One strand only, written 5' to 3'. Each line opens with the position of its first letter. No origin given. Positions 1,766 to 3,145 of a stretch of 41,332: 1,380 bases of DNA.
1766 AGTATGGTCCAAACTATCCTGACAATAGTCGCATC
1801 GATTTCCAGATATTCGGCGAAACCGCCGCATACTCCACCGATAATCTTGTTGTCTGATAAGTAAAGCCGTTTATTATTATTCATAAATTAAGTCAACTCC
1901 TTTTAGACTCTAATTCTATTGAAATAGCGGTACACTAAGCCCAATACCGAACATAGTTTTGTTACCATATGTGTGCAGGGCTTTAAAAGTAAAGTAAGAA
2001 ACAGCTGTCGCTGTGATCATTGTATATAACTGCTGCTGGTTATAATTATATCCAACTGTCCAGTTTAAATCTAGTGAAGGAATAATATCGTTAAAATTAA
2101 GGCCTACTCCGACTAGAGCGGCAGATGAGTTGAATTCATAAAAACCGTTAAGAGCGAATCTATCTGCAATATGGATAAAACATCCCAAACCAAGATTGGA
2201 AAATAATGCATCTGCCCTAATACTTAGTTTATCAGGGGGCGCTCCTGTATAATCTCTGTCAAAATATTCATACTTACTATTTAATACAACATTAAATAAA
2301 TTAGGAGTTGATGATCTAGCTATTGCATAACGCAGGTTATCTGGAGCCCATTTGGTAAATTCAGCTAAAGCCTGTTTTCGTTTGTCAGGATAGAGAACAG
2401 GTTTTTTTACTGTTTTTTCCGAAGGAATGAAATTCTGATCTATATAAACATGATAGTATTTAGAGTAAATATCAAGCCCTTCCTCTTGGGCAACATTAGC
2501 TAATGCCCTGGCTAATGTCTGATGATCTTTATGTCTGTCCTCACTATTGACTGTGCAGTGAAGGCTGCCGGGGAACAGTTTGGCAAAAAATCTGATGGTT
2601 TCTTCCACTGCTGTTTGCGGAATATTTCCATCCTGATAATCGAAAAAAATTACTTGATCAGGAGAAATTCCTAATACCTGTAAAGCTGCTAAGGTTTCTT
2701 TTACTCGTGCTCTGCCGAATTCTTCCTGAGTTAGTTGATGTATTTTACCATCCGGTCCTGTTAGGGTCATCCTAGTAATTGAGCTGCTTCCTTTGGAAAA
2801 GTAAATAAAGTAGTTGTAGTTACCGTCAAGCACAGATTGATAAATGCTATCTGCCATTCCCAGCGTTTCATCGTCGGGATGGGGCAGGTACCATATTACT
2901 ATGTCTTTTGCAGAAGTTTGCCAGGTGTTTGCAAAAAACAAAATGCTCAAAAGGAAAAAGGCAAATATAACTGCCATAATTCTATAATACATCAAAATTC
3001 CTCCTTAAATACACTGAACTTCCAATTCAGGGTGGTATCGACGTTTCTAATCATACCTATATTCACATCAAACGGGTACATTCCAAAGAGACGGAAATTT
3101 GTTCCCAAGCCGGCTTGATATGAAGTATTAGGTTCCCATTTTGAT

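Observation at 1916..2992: Exported PIG-L/LmbE deacetylase fused to a C-terminal amphipathic beta-strand (outer-membrane-anchor-like) module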

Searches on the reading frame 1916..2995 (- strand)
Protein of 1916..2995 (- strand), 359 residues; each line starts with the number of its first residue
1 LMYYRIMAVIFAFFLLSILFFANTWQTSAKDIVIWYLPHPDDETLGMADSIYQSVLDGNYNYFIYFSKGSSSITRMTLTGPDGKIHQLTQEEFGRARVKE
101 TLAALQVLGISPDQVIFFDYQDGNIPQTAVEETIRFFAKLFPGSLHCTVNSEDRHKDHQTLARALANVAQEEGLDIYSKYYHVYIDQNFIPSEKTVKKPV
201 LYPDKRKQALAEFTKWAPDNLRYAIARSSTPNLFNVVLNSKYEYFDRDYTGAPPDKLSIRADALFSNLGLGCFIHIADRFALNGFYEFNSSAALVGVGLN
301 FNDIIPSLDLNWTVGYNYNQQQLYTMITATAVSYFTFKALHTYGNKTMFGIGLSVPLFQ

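Call 3: search_protein_families(library=pfam, proteins=[window:1916-2995:-], max_evalue=1)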
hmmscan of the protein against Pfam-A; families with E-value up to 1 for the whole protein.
window:1916-2995:- (359 aa): 1 family
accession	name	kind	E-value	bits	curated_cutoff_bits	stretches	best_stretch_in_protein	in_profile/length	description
PF02585.22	PIG-L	-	1.4e-16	61.6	28.2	1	37-167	4-127/129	GlcNAc-PI de-N-acetylase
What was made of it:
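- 2258..2908 (-): PIG-L/LmbE (CE14) zinc-dependent de-N-acetylase domain, residues 30-246. Pfam PF02585, 61.6 bits (call 3).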

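Call 4: search_protein_families(library=ncbifam, proteins=[window:1916-2995:-], max_evalue=1)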
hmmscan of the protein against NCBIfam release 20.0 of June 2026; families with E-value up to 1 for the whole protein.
window:1916-2995:- (359 aa): 3 families
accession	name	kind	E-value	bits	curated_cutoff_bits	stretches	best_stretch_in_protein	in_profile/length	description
TIGR04001.1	thiol_BshB1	equivalog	0.00085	19.1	182.5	1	73-174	22-127/226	bacillithiol biosynthesis deacetylase BshB1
TIGR04000.1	thiol_BshB2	equivalog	0.065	12.9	195.25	1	33-166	3-131/217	bacillithiol biosynthesis deacetylase BshB2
NF002557.0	PRK02122.1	subfamily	0.094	10.8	384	0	29-72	369-412/653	glucosamine-6-phosphate deaminase-like protein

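Call 5: find_homologous_proteins(query=window:1916-2995:-, max_evalue=0.001)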
Query window:1916-2995:- (359 aa): 34 proteins with E <= 0.001 among 5435 candidates.
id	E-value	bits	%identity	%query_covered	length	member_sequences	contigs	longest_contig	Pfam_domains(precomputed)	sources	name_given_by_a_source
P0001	3.9e-241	817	99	100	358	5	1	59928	PF02585.23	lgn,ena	-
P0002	1.1e-178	612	75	99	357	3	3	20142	PF02585.23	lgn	-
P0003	5.9e-141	488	62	98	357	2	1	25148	PF02585.23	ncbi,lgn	-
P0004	2.0e-110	387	49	99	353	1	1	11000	PF02585.23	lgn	-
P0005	2.8e-102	361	49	92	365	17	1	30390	PF02585.23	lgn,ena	-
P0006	1.7e-100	355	49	97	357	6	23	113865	PF02585.23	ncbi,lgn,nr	ncbi:MAG TPA: PIG-L family deacetylase [Firmicutes bacterium]|nr:PIG-L family deacetylase [Bacillota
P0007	3.0e-99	351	49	92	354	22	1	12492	PF02585.23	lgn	-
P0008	1.8e-94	335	47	92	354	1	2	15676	PF02585.23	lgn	-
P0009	2.7e-94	334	48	91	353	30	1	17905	PF02585.23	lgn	-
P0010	4.1e-94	334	47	96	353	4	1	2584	PF02585.23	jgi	-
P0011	4.4e-90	320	45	96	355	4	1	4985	PF02585.23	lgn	-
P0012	4.6e-90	320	48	91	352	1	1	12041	PF02585.23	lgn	-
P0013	2.9e-88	314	45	92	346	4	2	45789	PF02585.23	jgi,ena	-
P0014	1.8e-86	309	45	94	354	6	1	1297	PF02585.23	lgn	-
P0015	2.0e-86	308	45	92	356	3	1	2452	PF02585.23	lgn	-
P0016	6.4e-86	307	46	92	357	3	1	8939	PF02585.23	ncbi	-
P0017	6.9e-86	307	45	97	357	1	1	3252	PF02585.23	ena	-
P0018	3.3e-85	304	43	94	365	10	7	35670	PF02585.23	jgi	jgi:LmbE family N-acetylglucosaminyl deacetylase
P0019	3.7e-85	304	44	97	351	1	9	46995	PF02585.23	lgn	-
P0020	5.6e-85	304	46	92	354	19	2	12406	PF02585.23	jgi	jgi:LmbE family N-acetylglucosaminyl deacetylase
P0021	7.2e-85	303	45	91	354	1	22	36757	PF02585.23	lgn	-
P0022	9.6e-85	303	42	98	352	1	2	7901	PF02585.23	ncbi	-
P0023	2.6e-83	298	42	97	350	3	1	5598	PF02585.23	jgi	-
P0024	1.2e-82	296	44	96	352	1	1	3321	PF02585.23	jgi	jgi:LmbE family N-acetylglucosaminyl deacetylase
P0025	2.4e-82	295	42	99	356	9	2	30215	PF02585.23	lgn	-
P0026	7.8e-82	293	45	98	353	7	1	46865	PF02585.23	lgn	-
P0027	2.6e-80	288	45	93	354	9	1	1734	PF02585.23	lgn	-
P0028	3.2e-74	268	44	91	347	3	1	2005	PF02585.23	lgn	-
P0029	3.0e-68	249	42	87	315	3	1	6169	PF02585.23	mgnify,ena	mgnify:FL=1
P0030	3.5e-61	225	41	84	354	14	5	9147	PF02585.23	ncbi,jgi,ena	jgi:LmbE family N-acetylglucosaminyl deacetylase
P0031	6.3e-57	211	38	85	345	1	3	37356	PF02585.23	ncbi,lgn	ncbi:MAG: PIG-L family deacetylase [Halothermotrichaceae bacterium]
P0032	3.5e-55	206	37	90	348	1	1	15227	PF02585.23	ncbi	ncbi:MAG: PIG-L family deacetylase [Bacillota bacterium]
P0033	2.5e-31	127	36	63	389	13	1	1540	PF02585.23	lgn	-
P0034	3.4e-28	117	34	61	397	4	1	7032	PF02585.23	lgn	-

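Call 12: find_encoding_contigs(protein=P0006, flank=6000, max_places=3)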
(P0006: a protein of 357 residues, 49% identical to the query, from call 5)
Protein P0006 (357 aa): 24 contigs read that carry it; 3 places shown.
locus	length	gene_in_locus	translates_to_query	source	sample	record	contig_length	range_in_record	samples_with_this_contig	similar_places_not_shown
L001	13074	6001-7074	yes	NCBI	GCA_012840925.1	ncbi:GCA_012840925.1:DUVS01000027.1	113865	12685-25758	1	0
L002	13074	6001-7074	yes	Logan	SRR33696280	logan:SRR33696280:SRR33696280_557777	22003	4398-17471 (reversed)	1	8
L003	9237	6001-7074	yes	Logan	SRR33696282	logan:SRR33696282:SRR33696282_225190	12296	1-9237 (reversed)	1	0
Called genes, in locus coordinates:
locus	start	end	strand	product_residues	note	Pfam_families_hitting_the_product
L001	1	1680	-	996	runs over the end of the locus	PF02811:PHP, PF07733:DNA_pol3_alpha, PF17657:DNA_pol3_finger, PF14579:HHH_6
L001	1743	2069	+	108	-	PF14034:Spore_YtrH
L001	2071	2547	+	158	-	PF26347:YtrI_C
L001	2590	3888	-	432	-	PF00275:EPSP_synthase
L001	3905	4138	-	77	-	PF06135:IreB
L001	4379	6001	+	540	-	PF01734:Patatin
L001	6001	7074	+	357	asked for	PF02585:PIG-L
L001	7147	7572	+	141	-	PF04024:PspC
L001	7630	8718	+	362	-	PF13439:Glyco_transf_4, PF13477:Glyco_trans_4_2 (weak), PF13579:Glyco_trans_4_4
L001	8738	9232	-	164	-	-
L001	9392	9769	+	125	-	-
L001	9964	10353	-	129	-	PF02566:OsmC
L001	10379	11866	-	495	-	PF00749:tRNA-synt_1c, PF19269:Anticodon_2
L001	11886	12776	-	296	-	PF01408:GFO_IDH_MocA, PF03447:NAD_binding_3 (weak), PF16654:DAPDH_C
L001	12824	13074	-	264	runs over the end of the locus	PF01048:PNP_UDP_1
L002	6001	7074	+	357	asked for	PF02585:PIG-L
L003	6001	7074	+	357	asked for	PF02585:PIG-L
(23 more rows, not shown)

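Call 13: find_encoding_contigs(protein=P0031, flank=6000, max_places=2)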
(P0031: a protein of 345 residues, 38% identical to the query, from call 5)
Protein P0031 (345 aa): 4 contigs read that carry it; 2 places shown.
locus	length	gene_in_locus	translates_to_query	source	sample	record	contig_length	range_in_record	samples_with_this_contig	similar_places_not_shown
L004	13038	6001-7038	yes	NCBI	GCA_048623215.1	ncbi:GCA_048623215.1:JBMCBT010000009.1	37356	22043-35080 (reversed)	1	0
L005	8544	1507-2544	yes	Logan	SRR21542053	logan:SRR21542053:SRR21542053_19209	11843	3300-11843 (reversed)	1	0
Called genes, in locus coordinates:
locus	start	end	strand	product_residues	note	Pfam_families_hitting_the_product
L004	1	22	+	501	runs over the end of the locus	PF01262:AlaDh_PNT_C (faint), PF00890:FAD_binding_2 (weak), PF01134:GIDA, PF07992:Pyr_redox_2, PF12831:FAD_oxidored (weak), PF13738:Pyr_redox_3, PF00070:Pyr_redox, PF02852:Pyr_redox_dim, +4 more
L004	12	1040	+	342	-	PF21948:LplA-B_cat, PF03099:BPL_LplA_LipB, PF10437:Lip_prot_lig_C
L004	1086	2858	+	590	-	PF00664:ABC_membrane, PF00005:ABC_tran, PF02463:SMC_N (weak)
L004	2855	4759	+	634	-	PF00664:ABC_membrane, PF00005:ABC_tran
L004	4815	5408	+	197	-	PF02245:Pur_DNA_glyco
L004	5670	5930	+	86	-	PF04232:SpoVS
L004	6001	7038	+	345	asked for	PF02585:PIG-L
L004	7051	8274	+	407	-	PF03417:AAT (weak)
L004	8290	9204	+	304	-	-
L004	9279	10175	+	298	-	PF01545:Cation_efflux, PF16916:ZT_dimer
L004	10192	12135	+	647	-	PF00037:Fer4 (weak), PF12797:Fer4_2 (faint), PF13187:Fer4_9 (weak), PF13237:Fer4_10, PF00037:Fer4 (weak), PF12837:Fer4_6 (weak), PF02906:Fe_hyd_lg_C, PF00015:MCPsignal, +2 more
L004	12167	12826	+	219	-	PF00702:Hydrolase, PF13419:HAD_2, PF13242:Hydrolase_like (weak)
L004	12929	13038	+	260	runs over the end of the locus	PF01177:Asp_Glu_race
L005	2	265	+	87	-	?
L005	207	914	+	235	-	PF02245:Pur_DNA_glyco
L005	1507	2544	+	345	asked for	PF02585:PIG-L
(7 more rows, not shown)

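Call 14: find_related_loci(query=A1, collection=genome_contigs, flank=8000)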
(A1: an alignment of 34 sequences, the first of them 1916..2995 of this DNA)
Query A1 (359 aa) in genome_contigs; peptide patterns used: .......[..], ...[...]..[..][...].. (x = any residue, [..] = any of these).
600 stretches matched a pattern (row limit reached: there are more); 284 encode a relative of the query (tblastn E <= 1e-3); the best 80 are kept; 80 distinct loci.
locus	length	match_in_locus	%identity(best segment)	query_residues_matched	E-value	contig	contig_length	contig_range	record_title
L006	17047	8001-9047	42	4-359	4e-89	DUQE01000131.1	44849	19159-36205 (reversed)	MAG TPA_asm: Bacillota bacterium isolate AS08sgBPME_382 239765_AS08, whole genome shotgun sequence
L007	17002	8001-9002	45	26-358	1e-86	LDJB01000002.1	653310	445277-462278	MAG: Peptococcaceae bacterium 1109 scaffold00002, whole genome shotgun sequence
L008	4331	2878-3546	29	33-244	2e-18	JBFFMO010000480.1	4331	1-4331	MAG: Microvenator sp. isolate Mix_mud18.2022.04.5 k141_2545381_length_4331_cov_9.0000, whole genome shotgun sequence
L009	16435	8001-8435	33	26-169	5e-12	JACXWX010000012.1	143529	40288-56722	Phormidium tenue FACHB-886 contig12, whole genome shotgun sequence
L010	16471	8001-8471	25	20-175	1e-11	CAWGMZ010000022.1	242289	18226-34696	MAG: Candidatus Bathyarchaeota archaeon isolate MFD01188.bin.2.15 genome assembly, contig: contig_52588, whole genome sh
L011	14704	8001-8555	28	38-219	4e-11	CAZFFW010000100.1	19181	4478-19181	MAG TPA_asm: uncultured Porifericola sp. isolate SRP063590_co1_125 genome assembly, contig: NODE_2788_length_19181_cov_9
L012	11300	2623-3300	26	33-226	7e-11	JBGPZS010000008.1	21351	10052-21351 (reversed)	MAG: Terriglobia bacterium isolate OBJ1_062018_070_2 k141_1088836_length_21351_cov_9.4066, whole genome shotgun sequence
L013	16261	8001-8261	33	36-134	2e-10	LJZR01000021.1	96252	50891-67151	MAG: Phormidesmis priestleyi Ana ITZX_scaf_108, whole genome shotgun sequence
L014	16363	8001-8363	30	24-158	2e-10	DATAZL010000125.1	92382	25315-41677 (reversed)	MAG TPA_asm: Polyangiaceae bacterium isolate SMAG_U5704 k141_2995626, whole genome shotgun sequence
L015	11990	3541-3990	25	30-189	2e-10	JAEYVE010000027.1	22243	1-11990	MAG: Proteobacteria bacterium isolate OH_CBlB_193 k127_1123217, whole genome shotgun sequence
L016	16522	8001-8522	26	15-190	3e-10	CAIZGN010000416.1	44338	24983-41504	MAG: Candidatus Hydrogenedentes bacterium isolate Kiruna3_bin-1600 genome assembly, contig: bin-1600:416/740, whole geno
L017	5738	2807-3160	34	38-158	3e-10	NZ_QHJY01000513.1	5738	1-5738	Caulobacter sp. D5 NODE_708_length_5678_cov_147.500885, whole genome shotgun sequence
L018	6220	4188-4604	28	30-162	3e-10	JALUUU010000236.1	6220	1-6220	MAG: archaeon isolate 128-326_metabat1_scaf2bin.045 128-326_scaffold_7159_c1, whole genome shotgun sequence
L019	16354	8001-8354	34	38-158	5e-10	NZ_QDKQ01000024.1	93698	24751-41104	Caulobacter endophyticus strain 774 NODE_19_length_93698_cov_62.5559, whole genome shotgun sequence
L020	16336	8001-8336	28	9-127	7e-10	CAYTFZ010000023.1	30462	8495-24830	MAG TPA_asm: uncultured Melioribacteraceae bacterium isolate SRP192927_co6_736 genome assembly, contig: NODE_2737_length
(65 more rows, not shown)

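Call 16: predict_structure(alignment_id=A1)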
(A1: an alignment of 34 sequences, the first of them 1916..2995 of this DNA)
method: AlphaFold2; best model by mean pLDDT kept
length: 359 residues; sequences in the alignment: 34
mean_pLDDT: 91.5   pTM: 0.76
mean pLDDT of the five models: 91.5, 90.9, 89.8, 89.8, 88.9
residues with pLDDT >= 90: 273; 70-90: 70; 50-70: 16; < 50: 0
segments of 3 or more residues with pLDDT < 50: none
pLDDT, mean of each block of 10 residues (from residue 1): 91 92 67 95 92 97 96 81 94 96 98 97 91 97 95 90 95 94 82 91 97 96 92 91 87 67 97 91 96 96 79 96 97 93 95 93
secondary structure, 60 per line:
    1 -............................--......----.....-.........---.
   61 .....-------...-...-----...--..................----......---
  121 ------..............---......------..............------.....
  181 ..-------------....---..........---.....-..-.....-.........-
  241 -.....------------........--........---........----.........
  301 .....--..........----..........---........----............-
elements in order: H2-29 E32-37 H42-46 H48-56 E60-65 E77-79 E85-87 H90-107 E115-117 H127-140 E144-149 H156-169 E176-182 E196-199 H203-212 H225-229 H231-239 E242-246 E259-266 E269-276 E280-287 E292-305 E308-317 E322-331 E335-342 E347-358
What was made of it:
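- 2258..2908 (-): AF2 pLDDT is mostly >90 (call 16).
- The linker is short, non-helical and of low confidence (call 16). The hydrophobic core is long (about 17 residues) and AF2 models it as a confident helix (call 16).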

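Call 18: search_protein_representatives(alignment_id=A1)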
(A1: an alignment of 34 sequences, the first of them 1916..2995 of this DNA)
Query: 34 sequences, 353 profile positions. Proteins with E-value up to 0.001 (for the whole library): 3952; up to 1e-10: 750; up to 1e-30: 97. The best 150 are listed.
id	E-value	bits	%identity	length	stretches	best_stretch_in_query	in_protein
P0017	3.1e-154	529.6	-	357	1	4-352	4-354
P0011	4.5e-154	529.0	-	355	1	6-352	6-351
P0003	2.5e-142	490.4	-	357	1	7-352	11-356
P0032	6.7e-123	426.5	-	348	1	1-351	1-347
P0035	1.5e-108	379.3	-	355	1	7-352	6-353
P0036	9.3e-103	360.3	-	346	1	8-347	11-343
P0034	3.3e-94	332.1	-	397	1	20-351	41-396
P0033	8.4e-93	327.5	-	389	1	20-351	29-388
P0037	1.1e-83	297.6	-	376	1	6-337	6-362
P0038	3.5e-81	289.3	-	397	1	8-351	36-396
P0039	2.7e-78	279.8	-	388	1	17-347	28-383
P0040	3.6e-78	279.4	-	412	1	18-349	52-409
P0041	1.3e-77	277.6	-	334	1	22-248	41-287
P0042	3.7e-77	276.1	-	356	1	17-342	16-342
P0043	4.2e-77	275.9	-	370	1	26-340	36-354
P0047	1.0e-68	248.3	-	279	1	5-246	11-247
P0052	2.2e-58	214.3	-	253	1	8-240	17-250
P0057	8.2e-46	173.0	-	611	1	25-234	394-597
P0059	7.3e-43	163.3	-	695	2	23-236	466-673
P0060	1.3e-42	162.5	-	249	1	7-235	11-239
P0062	2.1e-42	161.8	-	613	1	26-245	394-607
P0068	3.6e-41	157.7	-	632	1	22-236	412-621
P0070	1.1e-39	152.8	-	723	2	27-228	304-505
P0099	8.3e-34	133.5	-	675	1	17-235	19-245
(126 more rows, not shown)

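Call 19: fold_search(model_id=the predicted structure, library=pdb)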
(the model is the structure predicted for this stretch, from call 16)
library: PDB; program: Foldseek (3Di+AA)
matches with E <= 10: 1196; with E <= 0.001: 42
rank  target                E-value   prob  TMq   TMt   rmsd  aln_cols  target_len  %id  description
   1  2x9l                  2.5e-08  1.00  0.41  0.55   6.7       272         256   13  Crystal structure of deacetylase-bog complex in biosynthesis pathway of teicoplanin. (released 2011-02-09)
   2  3dff                  3.6e-08  1.00  0.39  0.51   8.5       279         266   13  The crystal structure of teicoplanin pseudoaglycone deacetylase Orf2 (released 2008-07-22)
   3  4xm0_A                9.0e-08  1.00  0.39  0.51   7.3       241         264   17  N,N'-diacetylchitobiose deacetylase (SeMet derivative) from Pyrococcus furiosus in the absence of cadmium (released 2015-06-10)
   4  3dfi                  9.0e-08  1.00  0.39  0.55   8.4       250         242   16  The crystal structure of antimicrobial reagent A40926 pseudoaglycone deacetylase Dbv21 (released 2008-07-22)
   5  1uan_A                1.5e-07  1.00  0.39  0.60   8.6       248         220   19  Crystal structure of the conserved protein TT1542 from Thermus thermophilus HB8 (released 2003-08-05)
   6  3we7_A                1.7e-07  1.00  0.41  0.53   6.4       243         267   15  Crystal Structure of Diacetylchitobiose Deacetylase from Pyrococcus horikoshii (released 2014-05-07)
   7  4xm2_A                1.9e-07  1.00  0.41  0.54   5.9       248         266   16  N,N'-diacetylchitobiose deacetylase from Pyrococcus furiosus in the absence of cadmium (released 2015-06-10)
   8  4xm1_B                2.1e-07  1.00  0.40  0.53   6.7       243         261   17  N,N'-diacetylchitobiose deacetylase from Pyrococcus furiosus in the presence of cadmium (released 2015-06-10)
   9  3wl4_A                2.4e-07  1.00  0.42  0.55   5.3       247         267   17  N,N'-diacetylchitobiose deacetylase (Se-derivative) from Pyrococcus furiosus (released 2014-05-07)
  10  4xm2_B                2.5e-07  1.00  0.41  0.56   6.3       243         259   16  N,N'-diacetylchitobiose deacetylase from Pyrococcus furiosus in the absence of cadmium (released 2015-06-10)
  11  8bgo_A                2.5e-07  1.00  0.41  0.53   6.0       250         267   18  N,N-diacetylchitobiose deacetylase from Pyrococcus chitonophagus with substrate N,N-diacetylchitobiose (released 2023-01-11)
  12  8bgo_C                2.7e-07  1.00  0.41  0.53   6.0       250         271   18  N,N-diacetylchitobiose deacetylase from Pyrococcus chitonophagus with substrate N,N-diacetylchitobiose (released 2023-01-11)
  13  2xad_A                2.7e-07  1.00  0.40  0.54   8.4       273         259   12  Crystal structure of deacetylase-teicoplanin complex in biosynthesis pathway of teicoplanin (released 2011-03-02)
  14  5bmo_C                2.8e-07  1.00  0.38  0.55   7.0       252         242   18  LnmX protein, a putative GlcNAc-PI de-N-acetylase from Streptomyces atroolivaceus (released 2015-06-10)
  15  6iiy                  3.2e-07  1.00  0.42  0.60   6.3       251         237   16  Crystal structure of deacetylase triple mutant (Orf2*T) that involving in teicoplanin biosynthetic pathway (released 2019-10-09)
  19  8bgn_A                4.2e-07  1.00  0.42  0.56   6.3       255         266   16  N,N-diacetylchitobiose deacetylase from Pyrococcus chitonophagus (released 2023-01-11)
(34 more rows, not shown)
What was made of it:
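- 2258..2908 (-): Foldseek matches teicoplanin deacetylase Orf2*, diacetylchitobiose deacetylase, TT1542, BshB and MshB at probability 1.0, E 2.5e-8 to 1.3e-5 (call 19).
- On PIG-L / LmbE-like (PF02585, CE14): The AF2 model matches 42 PDB chains of the family at E 2.5e-8 to 1.3e-5, probability 1.0 (calls 16, 19).
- Foldseek matches solved PIG-L enzymes at probability 1.0 (call 19).
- Tried and rejected: Foldseek on the full model: dominated by the catalytic domain (call 19).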

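Call 42: find_encoding_contigs(protein=P0019, flank=10000, max_places=1)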
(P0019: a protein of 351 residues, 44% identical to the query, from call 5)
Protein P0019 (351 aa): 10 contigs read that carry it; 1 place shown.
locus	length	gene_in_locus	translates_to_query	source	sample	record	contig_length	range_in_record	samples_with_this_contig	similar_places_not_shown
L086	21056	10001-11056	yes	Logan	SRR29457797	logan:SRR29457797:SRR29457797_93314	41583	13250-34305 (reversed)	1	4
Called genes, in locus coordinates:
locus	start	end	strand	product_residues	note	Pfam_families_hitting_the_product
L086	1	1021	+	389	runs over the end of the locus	PF00390:malic, PF03949:Malic_M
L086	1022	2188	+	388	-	PF00155:Aminotran_1_2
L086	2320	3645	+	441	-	PF01547:SBP_bac_1, PF13416:SBP_bac_8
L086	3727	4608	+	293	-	PF00528:BPD_transp_1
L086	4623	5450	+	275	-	PF00528:BPD_transp_1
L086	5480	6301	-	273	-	PF00924:MS_channel_2nd, PF21082:MS_channel_3rd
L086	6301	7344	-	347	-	PF01408:GFO_IDH_MocA, PF02894:GFO_IDH_MocA_C, PF22725:GFO_IDH_MocA_C3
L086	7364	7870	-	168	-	PF00881:Nitroreductase, PF14512:TM1586_NiRdase (weak), PF00881:Nitroreductase, PF14512:TM1586_NiRdase (weak)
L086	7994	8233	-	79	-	PF19824:Tlp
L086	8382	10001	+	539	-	PF01734:Patatin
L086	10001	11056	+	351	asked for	PF02585:PIG-L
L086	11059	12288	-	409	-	-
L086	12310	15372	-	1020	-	PF03176:MMPL, PF02460:Patched (faint), PF12349:Sterol-sensing, PF03176:MMPL, PF07044:DUF1329 (weak), PF17131:TP_0789-like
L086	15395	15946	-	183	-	PF00440:TetR_N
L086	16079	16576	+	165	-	PF13563:2_5_RNA_ligase2, PF02834:LigT_PEase (weak)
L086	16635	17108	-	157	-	PF00210:Ferritin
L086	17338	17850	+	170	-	PF14039:YusW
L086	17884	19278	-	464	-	PF17159:MASE3, PF14689:SPOB_a, PF02518:HATPase_c, PF14501:HATPase_c_5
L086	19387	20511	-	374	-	PF02615:Ldh_2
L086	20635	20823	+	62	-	-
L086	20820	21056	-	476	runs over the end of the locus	PF00672:HAMP, PF00512:HisKA, PF02518:HATPase_c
